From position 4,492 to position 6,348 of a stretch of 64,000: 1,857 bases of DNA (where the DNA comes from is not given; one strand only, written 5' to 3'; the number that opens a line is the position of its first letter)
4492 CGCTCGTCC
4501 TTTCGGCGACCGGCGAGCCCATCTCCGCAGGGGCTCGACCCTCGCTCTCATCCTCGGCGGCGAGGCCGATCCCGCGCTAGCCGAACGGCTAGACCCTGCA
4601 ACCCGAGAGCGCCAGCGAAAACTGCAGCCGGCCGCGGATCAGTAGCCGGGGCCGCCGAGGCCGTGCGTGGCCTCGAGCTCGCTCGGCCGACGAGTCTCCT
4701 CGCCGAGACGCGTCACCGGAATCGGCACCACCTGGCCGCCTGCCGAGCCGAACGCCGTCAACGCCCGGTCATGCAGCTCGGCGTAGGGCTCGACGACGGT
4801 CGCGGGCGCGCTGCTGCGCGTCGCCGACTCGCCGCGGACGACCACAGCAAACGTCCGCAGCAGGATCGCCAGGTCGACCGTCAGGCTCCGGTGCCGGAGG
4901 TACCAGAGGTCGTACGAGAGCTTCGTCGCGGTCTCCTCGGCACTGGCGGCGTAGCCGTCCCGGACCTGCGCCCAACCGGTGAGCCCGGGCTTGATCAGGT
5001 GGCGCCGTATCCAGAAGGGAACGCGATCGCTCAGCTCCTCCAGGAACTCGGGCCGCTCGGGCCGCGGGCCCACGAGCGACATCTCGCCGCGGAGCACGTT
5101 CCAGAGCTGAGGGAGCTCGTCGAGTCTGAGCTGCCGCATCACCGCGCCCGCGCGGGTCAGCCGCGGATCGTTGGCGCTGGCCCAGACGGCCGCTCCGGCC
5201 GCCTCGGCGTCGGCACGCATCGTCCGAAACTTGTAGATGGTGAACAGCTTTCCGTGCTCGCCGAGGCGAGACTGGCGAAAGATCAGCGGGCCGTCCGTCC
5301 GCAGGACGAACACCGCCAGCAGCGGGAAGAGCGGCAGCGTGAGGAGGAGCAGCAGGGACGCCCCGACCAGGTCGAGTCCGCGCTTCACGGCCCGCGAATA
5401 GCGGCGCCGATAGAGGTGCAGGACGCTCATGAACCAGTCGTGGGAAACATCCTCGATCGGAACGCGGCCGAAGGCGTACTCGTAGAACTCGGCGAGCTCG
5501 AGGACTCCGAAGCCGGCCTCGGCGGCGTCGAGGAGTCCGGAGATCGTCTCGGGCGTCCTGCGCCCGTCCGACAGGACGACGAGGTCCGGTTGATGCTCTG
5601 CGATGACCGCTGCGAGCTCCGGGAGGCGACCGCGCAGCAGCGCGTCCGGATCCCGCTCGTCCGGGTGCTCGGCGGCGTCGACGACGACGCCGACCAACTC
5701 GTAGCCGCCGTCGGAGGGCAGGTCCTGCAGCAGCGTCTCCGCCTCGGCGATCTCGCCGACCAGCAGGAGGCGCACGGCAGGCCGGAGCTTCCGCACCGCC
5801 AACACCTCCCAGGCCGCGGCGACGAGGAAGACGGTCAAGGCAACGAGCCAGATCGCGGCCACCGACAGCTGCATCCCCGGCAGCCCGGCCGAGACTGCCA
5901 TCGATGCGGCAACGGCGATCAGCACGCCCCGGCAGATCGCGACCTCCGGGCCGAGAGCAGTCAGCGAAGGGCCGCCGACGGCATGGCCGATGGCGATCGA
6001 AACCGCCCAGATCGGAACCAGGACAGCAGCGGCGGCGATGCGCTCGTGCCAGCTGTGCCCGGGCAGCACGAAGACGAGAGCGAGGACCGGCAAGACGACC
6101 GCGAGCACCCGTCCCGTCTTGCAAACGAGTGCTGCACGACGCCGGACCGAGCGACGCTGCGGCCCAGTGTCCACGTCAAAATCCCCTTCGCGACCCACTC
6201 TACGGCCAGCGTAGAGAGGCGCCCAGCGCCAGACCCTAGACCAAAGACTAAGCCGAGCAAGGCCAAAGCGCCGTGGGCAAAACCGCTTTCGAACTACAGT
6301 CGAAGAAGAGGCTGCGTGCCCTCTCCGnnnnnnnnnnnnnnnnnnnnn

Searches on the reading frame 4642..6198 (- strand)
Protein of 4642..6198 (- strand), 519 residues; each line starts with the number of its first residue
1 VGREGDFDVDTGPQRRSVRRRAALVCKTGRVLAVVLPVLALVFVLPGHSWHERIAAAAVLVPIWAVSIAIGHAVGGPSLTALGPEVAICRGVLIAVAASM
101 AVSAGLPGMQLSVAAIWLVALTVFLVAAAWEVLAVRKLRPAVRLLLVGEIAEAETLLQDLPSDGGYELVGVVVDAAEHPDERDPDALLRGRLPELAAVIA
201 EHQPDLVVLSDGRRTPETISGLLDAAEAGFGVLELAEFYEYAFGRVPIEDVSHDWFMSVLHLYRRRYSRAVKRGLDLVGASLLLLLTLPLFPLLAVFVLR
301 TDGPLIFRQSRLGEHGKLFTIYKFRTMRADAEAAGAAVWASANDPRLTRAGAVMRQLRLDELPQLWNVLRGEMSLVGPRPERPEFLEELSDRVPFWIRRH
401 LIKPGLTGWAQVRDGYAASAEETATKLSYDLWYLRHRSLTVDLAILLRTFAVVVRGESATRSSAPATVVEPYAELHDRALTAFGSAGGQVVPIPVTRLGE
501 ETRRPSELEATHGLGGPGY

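Call 8: search_protein_families(library=pfam, max_evalue=1, proteins=[window:4642-6198:-])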
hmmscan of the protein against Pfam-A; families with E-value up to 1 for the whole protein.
window:4642-6198:- (519 aa): 1 family
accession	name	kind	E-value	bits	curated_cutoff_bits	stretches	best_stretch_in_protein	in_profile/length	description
PF02397.22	Bac_transf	-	6.1e-63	212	27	1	272-454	1-178/179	Bacterial sugar transferase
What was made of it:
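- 4639..6198 (-): Context: priming polyprenyl-phosphate glycosyl-phosphotransferase of the EPS pathway. PF02397 E=6e-63 (call 8).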

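Call 9: search_protein_families(library=ncbifam, max_evalue=0.1, proteins=[window:4642-6198:-])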
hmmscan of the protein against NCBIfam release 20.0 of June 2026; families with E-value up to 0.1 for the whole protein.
window:4642-6198:- (519 aa): 10 families
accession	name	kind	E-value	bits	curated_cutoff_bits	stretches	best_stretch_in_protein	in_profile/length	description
TIGR03025.1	EPS_sugtrans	subfamily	4.6e-100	335.9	295.55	1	48-459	25-444/445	exopolysaccharide biosynthesis polyprenyl glycosylphosphotransferase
TIGR03013.1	EpsB_2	subfamily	3.5e-89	299.9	393.35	1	100-457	88-440/443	TIGR03013 family XrtA/PEP-CTERM system glycosyltransferase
TIGR03023.1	WcaJ_sugtrans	equivalog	3.4e-79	267.2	410.75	1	88-459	68-452/453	undecaprenyl-phosphate glucose phosphotransferase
TIGR03022.1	WbaP_sugtrans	subfamily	5.7e-53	180.8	403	1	86-459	69-455/456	undecaprenyl-phosphate galactose phosphotransferase WbaP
NF041877.1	EPS_EpsZ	equivalog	1.5e-41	142.6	800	1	91-459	87-458/459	exopolysaccharide biosynthesis polyisoprenyl-phosphate hexose-1-phosphate transferase EpsZ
NF007518.0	PRK10124.1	equivalog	3.7e-40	138.1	684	1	228-449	230-453/464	undecaprenyl-phosphate glucose phosphotransferase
NF050817.1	PolSacchBiosHfsE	equivalog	6.6e-40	137.2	750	1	269-459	269-465/467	polysaccharide biosynthesis protein HfsE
NF011751.0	PRK15204.1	equivalog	1.1e-35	123.1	907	1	263-459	271-475/476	undecaprenyl-phosphate galactose phosphotransferase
NF052601.1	undeca_RfbP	equivalog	2.8e-35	121.8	330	1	264-455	37-237/244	undecaprenyl-phosphate galactose phosphotransferase family protein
NF045514.1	glycotran_HepC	equivalog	2.4e-25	89.1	140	1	265-380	110-211/220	heterocyst development glycosyltransferase HepC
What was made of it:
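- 4639..6198 (-): TIGR03025 at 335.9 bits against a cutoff of 295.6 (call 9).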
